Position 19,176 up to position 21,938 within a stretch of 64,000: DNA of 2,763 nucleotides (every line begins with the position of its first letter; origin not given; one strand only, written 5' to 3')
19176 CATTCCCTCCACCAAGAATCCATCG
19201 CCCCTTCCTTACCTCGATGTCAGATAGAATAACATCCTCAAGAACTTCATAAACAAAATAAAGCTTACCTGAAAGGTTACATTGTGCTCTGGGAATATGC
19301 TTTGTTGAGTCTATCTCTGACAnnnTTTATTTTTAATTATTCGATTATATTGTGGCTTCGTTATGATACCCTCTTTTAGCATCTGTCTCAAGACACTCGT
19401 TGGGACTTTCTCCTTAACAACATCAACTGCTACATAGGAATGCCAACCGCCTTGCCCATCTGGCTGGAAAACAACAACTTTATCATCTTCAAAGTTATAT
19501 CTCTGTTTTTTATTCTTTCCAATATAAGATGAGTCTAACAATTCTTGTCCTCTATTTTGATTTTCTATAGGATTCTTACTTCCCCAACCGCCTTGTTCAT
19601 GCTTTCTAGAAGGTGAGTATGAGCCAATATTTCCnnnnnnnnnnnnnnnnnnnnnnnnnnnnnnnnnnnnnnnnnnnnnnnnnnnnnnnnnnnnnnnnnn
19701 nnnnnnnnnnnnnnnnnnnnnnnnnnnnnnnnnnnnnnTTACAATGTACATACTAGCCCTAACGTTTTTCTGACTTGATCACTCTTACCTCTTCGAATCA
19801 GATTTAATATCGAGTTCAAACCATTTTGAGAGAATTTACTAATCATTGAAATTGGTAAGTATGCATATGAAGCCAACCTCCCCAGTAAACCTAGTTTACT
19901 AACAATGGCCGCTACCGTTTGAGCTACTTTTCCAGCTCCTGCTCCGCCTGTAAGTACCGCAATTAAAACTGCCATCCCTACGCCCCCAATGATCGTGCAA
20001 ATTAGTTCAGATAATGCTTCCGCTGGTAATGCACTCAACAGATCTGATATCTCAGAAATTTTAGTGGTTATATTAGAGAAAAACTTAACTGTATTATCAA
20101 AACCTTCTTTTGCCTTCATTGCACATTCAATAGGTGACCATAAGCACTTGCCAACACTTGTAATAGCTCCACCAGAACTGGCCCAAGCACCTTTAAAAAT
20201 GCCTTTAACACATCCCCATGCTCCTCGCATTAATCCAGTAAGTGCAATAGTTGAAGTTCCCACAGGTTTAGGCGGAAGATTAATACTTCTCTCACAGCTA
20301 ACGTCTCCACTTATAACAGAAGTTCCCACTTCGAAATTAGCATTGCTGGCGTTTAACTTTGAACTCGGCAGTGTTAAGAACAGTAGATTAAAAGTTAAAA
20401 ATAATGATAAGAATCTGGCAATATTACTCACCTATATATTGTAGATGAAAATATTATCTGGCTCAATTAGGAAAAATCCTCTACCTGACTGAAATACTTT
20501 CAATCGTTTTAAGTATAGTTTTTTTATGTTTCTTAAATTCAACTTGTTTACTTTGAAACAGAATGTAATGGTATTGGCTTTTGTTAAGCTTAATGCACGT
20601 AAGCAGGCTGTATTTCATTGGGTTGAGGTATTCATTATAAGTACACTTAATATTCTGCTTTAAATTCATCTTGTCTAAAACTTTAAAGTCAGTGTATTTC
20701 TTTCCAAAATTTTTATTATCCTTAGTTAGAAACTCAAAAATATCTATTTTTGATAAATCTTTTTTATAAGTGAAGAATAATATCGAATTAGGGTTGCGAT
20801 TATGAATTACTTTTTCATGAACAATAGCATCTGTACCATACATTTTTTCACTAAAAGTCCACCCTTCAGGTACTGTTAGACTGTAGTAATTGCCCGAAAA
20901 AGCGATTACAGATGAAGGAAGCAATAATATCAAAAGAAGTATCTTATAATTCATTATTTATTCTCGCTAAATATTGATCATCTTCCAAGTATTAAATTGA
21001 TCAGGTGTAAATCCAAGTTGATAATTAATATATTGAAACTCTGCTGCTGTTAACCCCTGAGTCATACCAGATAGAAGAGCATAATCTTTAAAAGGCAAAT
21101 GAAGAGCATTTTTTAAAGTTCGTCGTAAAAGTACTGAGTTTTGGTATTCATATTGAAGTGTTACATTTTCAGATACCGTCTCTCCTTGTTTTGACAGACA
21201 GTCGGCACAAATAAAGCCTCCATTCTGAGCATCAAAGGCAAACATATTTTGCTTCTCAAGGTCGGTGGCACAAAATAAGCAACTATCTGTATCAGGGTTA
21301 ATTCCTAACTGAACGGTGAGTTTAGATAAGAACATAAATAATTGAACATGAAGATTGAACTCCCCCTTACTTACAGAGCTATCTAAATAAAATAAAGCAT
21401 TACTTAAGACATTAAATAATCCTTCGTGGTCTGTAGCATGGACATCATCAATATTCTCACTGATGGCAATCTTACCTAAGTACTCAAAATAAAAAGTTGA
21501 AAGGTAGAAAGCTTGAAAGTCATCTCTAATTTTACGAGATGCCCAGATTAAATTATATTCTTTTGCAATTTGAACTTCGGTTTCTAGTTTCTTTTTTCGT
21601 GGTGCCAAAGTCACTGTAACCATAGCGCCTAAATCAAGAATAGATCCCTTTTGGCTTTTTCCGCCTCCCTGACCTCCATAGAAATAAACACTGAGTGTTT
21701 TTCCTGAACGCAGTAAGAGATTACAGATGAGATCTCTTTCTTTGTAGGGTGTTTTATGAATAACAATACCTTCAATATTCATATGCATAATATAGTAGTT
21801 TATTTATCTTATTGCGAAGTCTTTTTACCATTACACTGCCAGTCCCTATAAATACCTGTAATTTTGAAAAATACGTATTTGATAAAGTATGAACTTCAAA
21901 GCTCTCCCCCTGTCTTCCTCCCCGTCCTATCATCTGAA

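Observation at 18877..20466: Self-promoted, translationally coupled three-gene cassette: two Sec-exported small proteins plus an acidic cytoplasmic partner (candidate secreted toxin/immunity module of unassigned family)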

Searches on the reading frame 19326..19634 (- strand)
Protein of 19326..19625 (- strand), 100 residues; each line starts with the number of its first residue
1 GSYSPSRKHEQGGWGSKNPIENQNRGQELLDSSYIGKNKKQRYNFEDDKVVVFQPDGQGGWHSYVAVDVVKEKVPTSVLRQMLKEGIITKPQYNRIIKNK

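Call 31: find_related_loci(query=A2, collection=genome_contigs, flank=6000)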
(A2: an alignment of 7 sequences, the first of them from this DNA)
Query A2 (103 aa) in genome_contigs; peptide patterns used: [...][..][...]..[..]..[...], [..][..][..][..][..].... (x = any residue, [..] = any of these).
271 stretches matched a pattern; 37 encode a relative of the query (tblastn E <= 1e-3); 37 distinct loci.
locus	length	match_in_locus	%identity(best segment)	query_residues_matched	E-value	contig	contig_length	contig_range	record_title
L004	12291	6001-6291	54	6-102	2e-30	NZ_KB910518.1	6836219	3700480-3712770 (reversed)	Paenibacillus sp. HW567 B212DRAFT_scaffold1.1, whole genome shotgun sequence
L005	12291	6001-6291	54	6-102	4e-30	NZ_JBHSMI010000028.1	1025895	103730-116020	Cohnella soli strain KACC 13346 velvet_auto_127_28, whole genome shotgun sequence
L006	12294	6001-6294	56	6-103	1e-29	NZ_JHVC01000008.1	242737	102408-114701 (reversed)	Clostridium lundense DSM 17049 T514DRAFT_scaffold00007.7_C, whole genome shotgun sequence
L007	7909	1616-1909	55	6-103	1e-29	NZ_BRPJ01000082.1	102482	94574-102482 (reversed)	Lacrimispora amygdalina strain DSM 12857 sequence082, whole genome shotgun sequence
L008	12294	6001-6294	54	5-102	2e-29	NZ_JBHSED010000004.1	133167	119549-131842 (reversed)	Cohnella boryungensis strain CCUG 59598 velvet_auto_127_4, whole genome shotgun sequence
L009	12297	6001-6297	51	4-101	1e-29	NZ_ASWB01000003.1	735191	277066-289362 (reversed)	Enterococcus moraviensis ATCC BAA-383 acOtp-supercont2.3, whole genome shotgun sequence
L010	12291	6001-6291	56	6-102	2e-29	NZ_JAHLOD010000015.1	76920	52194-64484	Clostridium bornimense strain N41 No41_ctg015, whole genome shotgun sequence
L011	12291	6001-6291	55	6-103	2e-29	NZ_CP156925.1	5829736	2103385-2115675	Sporomusa rhizae strain DSM 16652 chromosome, complete genome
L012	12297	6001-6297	53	5-103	1e-29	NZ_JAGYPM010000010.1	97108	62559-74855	Cytobacillus citreus strain FJAT-49705 Scaffold10, whole genome shotgun sequence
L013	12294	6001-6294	54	6-103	6e-29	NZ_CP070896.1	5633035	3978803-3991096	Lacrimispora xylanisolvens strain ASCUSBR21 chromosome, complete genome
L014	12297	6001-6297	51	5-103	8e-29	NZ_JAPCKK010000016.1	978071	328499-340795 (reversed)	Paenibacillus zeirhizosphaerae strain P96 NODE_1_length_978071_cov_195.251117, whole genome shotgun sequence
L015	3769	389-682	51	6-103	9e-29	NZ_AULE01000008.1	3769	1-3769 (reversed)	Paenibacillus taiwanensis DSM 18679 H509DRAFT_scaffold00017.17_C, whole genome shotgun sequence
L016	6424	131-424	48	6-103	2e-28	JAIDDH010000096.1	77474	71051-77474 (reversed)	MAG: Acetatifactor sp. isolate SC0310_comb_2 SC0310_comb_2_contig_96, whole genome shotgun sequence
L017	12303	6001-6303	51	2-102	2e-28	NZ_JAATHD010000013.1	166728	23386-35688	Paenibacillus sp. HB172176 scaffold13, whole genome shotgun sequence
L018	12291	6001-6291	52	6-103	8e-28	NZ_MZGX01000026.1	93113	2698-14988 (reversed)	Ruminiclostridium hungatei strain DSM 14427 CLHUN_contig000026, whole genome shotgun sequence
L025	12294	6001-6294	49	6-102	9e-25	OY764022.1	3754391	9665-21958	MAG: Negativicutes bacterium isolate af048de3-ec71-4ab4-ae68-90155dd5d955 genome assembly, chromosome: 1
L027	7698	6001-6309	45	5-103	4e-24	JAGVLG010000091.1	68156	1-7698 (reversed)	MAG: Gammaproteobacteria bacterium isolate SW_17 c_000000119392, whole genome shotgun sequence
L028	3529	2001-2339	43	1-103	1e-23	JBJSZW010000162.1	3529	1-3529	MAG: Gammaproteobacteria bacterium isolate samp_4432_semibin_184 samp_4432_2019807, whole genome shotgun sequence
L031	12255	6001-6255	49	19-103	8e-21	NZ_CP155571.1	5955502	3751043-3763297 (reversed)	Sporomusa acidovorans DSM 3132 chromosome, complete genome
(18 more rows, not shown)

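Call 46: find_related_loci(query=A2, collection=metagenome_contigs, flank=4000)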
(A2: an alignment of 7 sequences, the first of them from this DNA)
Query A2 (103 aa) in metagenome_contigs; peptide patterns used: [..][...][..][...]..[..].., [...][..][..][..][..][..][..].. (x = any residue, [..] = any of these).
497 stretches matched a pattern; 19 encode a relative of the query (tblastn E <= 1e-3); 19 distinct loci.
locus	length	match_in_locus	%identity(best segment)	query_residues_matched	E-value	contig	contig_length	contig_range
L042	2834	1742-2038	54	5-102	4e-31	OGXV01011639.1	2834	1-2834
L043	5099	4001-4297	54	5-102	4e-31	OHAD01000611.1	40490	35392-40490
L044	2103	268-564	52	5-103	7e-31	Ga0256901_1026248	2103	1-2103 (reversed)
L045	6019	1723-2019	52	5-103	9e-31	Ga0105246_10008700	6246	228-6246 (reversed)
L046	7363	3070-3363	56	6-103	6e-30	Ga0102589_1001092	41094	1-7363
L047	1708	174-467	51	6-103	1e-29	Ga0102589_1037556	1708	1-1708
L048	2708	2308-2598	53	6-102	5e-29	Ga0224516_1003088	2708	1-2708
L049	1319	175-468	51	6-102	4e-29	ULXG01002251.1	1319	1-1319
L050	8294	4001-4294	52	6-102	1e-28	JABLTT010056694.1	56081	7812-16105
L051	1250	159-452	51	6-102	1e-28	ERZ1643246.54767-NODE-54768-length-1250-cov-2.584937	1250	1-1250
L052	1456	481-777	47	5-103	1e-26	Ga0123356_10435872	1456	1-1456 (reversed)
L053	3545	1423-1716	49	6-102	2e-26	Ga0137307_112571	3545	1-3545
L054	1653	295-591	48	6-103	2e-26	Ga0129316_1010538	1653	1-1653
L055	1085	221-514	48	6-102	3e-26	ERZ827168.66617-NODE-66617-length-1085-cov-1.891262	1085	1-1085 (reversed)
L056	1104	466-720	48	19-103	2e-20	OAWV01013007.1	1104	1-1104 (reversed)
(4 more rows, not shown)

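Call 84: search_protein_families(library=pfam, proteins=[L027:1498-6312:+, L005:1-6297:+, L025:1-6297:+, L004:4291-6297:+, L012:4183-6297:+, L031:3796-6255:+, L009:5098-6300:+, L028:3-2339:+], max_evalue=0.0001)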
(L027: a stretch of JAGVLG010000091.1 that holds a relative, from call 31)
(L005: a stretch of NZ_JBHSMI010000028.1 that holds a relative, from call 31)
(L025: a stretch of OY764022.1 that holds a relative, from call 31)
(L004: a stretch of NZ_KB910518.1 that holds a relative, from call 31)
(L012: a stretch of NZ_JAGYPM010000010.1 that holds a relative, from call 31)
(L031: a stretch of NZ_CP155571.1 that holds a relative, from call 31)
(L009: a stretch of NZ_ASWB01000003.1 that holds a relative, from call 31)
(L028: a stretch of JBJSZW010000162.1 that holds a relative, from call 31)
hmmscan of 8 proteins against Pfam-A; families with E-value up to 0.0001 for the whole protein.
L027:1498-6312:+ (1605 aa): 0 families

L005:1-6297:+ (2099 aa): 2 families
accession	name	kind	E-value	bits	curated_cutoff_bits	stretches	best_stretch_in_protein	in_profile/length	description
PF05593.20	RHS_repeat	-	2e-134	436.4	22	5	350-386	1-37/38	RHS Repeat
PF14449.11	PT-TG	-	5.4e-18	65.2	23.5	1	1920-1986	3-67/68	Pre-toxin TG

L025:1-6297:+ (2099 aa): 1 family
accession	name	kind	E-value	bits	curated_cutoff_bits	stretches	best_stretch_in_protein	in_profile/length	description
PF13332.12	Fil_haemagg_2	-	8.9e-56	189.1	22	3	1097-1255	2-168/170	Hemagglutinin repeat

L004:4291-6297:+ (669 aa): 0 families

L012:4183-6297:+ (705 aa): 1 family
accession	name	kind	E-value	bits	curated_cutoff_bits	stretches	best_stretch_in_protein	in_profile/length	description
PF13367.11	PrsW-protease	-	7.1e-16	58.8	23.5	1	92-288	3-183/196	PrsW family intramembrane metalloprotease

L031:3796-6255:+ (820 aa): 1 family
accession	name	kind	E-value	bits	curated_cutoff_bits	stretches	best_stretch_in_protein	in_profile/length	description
PF13332.12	Fil_haemagg_2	-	1.4e-41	142.9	22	1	66-232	2-170/170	Hemagglutinin repeat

L009:5098-6300:+ (401 aa): 0 families

L028:3-2339:+ (779 aa): 0 families

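Call 94: search_dna_similar(query=window:19326-19625:-, collection=plasmids, mode=protein, max_evalue=0.001, max_rows=40)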
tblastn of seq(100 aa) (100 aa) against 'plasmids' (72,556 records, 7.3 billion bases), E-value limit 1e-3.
No match.

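Call 98: find_related_loci(query=A2, collection=viral_contigs, flank=4000)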
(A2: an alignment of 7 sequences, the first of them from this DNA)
Query A2 (103 aa) in viral_contigs; peptide patterns used: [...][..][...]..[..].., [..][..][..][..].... (x = any residue, [..] = any of these).
178 stretches matched a pattern; 1 encode a relative of the query (tblastn E <= 1e-3); 1 distinct loci.
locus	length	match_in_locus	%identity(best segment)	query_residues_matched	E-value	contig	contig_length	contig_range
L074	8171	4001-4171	59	46-103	2e-17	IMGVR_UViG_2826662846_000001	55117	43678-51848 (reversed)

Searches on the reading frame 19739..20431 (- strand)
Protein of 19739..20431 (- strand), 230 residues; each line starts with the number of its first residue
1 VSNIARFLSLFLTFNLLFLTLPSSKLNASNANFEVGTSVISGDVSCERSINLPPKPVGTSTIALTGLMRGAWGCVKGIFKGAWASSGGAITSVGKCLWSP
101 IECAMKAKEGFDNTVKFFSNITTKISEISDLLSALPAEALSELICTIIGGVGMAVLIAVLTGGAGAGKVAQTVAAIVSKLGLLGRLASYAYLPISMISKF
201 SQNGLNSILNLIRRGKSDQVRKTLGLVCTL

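Call 3: search_protein_families(library=pfam, proteins=[window:19739-20431:-], max_evalue=1)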
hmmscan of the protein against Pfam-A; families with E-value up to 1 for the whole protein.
window:19739-20431:- (230 aa): 1 family
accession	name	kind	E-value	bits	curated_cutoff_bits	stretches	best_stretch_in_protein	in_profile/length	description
PF25688.1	P22_gp7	-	0.054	13.7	28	1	105-186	150-229/230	Bacteriophage P22 DNA ejection protein gp7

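Call 4: search_protein_families(library=ncbifam, proteins=[window:19739-20431:-], max_evalue=1)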
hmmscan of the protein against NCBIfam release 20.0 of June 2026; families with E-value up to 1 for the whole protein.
window:19739-20431:- (230 aa): 0 families

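Call 8: find_homologous_proteins(query=window:19739-20431:-, max_evalue=0.01)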
Query window:19739-20431:- (230 aa): 1 proteins with E <= 0.01 among 1998 candidates.
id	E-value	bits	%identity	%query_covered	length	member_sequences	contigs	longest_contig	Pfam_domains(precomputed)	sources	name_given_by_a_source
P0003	2.4e-131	454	93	100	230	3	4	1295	-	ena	-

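Call 17: list_cluster_members(proteins=[window:19739-20431:-, window:19323-19751:-, window:18877-19323:-, window:20481-20954:-, window:25614-27413:-])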
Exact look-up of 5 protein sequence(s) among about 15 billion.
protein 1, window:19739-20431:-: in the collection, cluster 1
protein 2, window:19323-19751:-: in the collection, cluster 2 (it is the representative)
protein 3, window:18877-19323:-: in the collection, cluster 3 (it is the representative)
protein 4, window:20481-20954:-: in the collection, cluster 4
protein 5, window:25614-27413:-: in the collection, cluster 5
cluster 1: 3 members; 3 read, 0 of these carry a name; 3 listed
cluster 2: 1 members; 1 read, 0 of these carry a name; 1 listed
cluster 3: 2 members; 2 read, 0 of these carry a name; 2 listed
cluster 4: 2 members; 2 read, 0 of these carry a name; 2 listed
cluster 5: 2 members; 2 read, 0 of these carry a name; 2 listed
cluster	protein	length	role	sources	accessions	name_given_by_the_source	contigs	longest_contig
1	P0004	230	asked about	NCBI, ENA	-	-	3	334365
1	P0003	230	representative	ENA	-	-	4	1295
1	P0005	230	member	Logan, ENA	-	-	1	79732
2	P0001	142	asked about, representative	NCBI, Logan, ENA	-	-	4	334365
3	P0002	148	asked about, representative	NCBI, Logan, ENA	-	-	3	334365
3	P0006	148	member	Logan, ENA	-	-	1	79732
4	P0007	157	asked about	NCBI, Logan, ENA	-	-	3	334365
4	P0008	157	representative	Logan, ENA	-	-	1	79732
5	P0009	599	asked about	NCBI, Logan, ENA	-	-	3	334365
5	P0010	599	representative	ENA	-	-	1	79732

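Call 49: search_dna_similar(query=window:19739-20431:-, collection=plasmids, mode=protein, max_evalue=1, max_rows=15)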
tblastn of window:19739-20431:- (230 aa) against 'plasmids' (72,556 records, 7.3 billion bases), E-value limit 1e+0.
No match.

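Call 58: search_protein_families(library=padloc, proteins=[window:19739-20431:-], max_evalue=1)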
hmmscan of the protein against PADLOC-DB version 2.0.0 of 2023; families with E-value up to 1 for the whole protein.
window:19739-20431:- (230 aa): 0 families

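Call 59: search_protein_families(library=phrogs, proteins=[window:19739-20431:-], max_evalue=1)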
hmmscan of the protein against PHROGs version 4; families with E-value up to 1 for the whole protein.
window:19739-20431:- (230 aa): 3 families
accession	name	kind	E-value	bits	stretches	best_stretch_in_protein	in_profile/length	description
phrog_4200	-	tail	0.1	12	1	63-141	227-555/732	tail length tape measure protein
phrog_1535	-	tail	0.29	10.1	1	70-128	982-1042/1152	tail length tape measure protein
phrog_31516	-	unknown function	0.59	10.9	1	55-81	147-173/176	-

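Call 70: find_encoding_contigs(protein=P0003, flank=5000, max_places=6)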
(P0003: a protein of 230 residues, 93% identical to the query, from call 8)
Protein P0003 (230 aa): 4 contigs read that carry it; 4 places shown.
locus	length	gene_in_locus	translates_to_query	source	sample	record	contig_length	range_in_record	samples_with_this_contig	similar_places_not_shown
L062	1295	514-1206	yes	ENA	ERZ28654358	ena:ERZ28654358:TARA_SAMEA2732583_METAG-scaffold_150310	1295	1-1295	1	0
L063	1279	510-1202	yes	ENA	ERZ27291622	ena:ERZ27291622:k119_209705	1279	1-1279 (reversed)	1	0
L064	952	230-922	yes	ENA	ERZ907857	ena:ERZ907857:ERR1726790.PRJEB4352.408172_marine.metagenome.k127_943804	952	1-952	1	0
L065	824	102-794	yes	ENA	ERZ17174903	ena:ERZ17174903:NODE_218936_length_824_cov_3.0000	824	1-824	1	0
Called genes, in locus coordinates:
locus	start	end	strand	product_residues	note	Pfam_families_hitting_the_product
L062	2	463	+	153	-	?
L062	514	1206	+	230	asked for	-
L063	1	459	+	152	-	?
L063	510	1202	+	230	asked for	-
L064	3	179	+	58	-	?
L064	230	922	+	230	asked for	-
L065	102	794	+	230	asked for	-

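Call 97: find_related_loci(query=window:19739-20431:-, collection=viral_contigs, flank=4000)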
Query window:19739-20431:- (230 aa) in viral_contigs; peptide patterns used: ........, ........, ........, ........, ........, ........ (x = any residue, [..] = any of these).
24 stretches matched a pattern, but none encodes a relative of the query by tblastn (E <= 1e-3).

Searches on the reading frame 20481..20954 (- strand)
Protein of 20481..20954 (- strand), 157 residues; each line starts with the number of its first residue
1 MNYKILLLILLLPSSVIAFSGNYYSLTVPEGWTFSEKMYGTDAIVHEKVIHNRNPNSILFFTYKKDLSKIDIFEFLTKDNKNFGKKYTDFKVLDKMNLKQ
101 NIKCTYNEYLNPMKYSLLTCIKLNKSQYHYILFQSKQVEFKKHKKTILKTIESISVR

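Call 3: search_protein_families(library=pfam, proteins=[window:20481-20954:-], max_evalue=1)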
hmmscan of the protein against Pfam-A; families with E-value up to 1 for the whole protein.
window:20481-20954:- (157 aa): 1 family
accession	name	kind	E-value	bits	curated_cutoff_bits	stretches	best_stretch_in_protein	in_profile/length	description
PF01789.22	PsbP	-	0.0096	16.4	23.5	1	20-155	9-154/155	PsbP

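Call 4: search_protein_families(library=ncbifam, proteins=[window:20481-20954:-], max_evalue=1)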
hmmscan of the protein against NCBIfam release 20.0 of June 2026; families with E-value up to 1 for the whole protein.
window:20481-20954:- (157 aa): 1 family
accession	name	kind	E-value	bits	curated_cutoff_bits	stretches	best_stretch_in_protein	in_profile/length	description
NF006602.0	PRK09146.1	subfamily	0.038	13.3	266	1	74-133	142-202/239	3'-5' exonuclease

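Call 58: search_protein_families(library=padloc, proteins=[window:20481-20954:-], max_evalue=1)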
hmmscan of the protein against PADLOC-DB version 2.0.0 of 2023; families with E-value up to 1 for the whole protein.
window:20481-20954:- (157 aa): 0 families

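Call 59: search_protein_families(library=phrogs, proteins=[window:20481-20954:-], max_evalue=1)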
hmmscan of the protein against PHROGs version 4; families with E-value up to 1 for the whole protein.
window:20481-20954:- (157 aa): 1 family
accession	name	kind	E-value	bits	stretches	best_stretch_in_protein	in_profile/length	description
phrog_11250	-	unknown function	0.47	11.7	1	140-153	36-49/54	-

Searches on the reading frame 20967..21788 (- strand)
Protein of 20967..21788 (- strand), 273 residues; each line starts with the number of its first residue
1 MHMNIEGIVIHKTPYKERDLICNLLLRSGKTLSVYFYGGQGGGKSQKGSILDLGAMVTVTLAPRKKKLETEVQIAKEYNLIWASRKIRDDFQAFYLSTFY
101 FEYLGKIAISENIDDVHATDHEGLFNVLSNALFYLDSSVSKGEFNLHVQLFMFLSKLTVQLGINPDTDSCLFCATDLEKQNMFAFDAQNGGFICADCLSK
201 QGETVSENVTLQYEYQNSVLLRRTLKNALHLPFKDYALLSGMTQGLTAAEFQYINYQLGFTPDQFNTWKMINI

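Call 3: search_protein_families(library=pfam, proteins=[window:20967-21788:-], max_evalue=1)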
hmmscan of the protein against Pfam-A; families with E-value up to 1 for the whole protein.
window:20967-21788:- (273 aa): 4 families
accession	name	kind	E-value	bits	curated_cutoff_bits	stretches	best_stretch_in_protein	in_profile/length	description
PF02565.21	RecO_C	-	1.6e-06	28.4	22.1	1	120-203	26-101/157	Recombination protein O C terminal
PF11967.14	RecO_N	-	2.2e-05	24.8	27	1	1-69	1-69/80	Recombination protein O N terminal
PF14471.11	DUF4428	-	0.16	12.3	27.8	1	182-201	11-30/51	Domain of unknown function (DUF4428)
PF06689.19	zf-C4_ClpX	-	0.23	11.8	27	1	169-200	2-32/39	ClpX C4-type zinc finger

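Call 9: find_related_loci(query=window:20967-21788:-, collection=genome_contigs, flank=10000)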
Query window:20967-21788:- (273 aa) in genome_contigs; peptide patterns used: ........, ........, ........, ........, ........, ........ (x = any residue, [..] = any of these).
41 stretches matched a pattern, but none encodes a relative of the query by tblastn (E <= 1e-3).
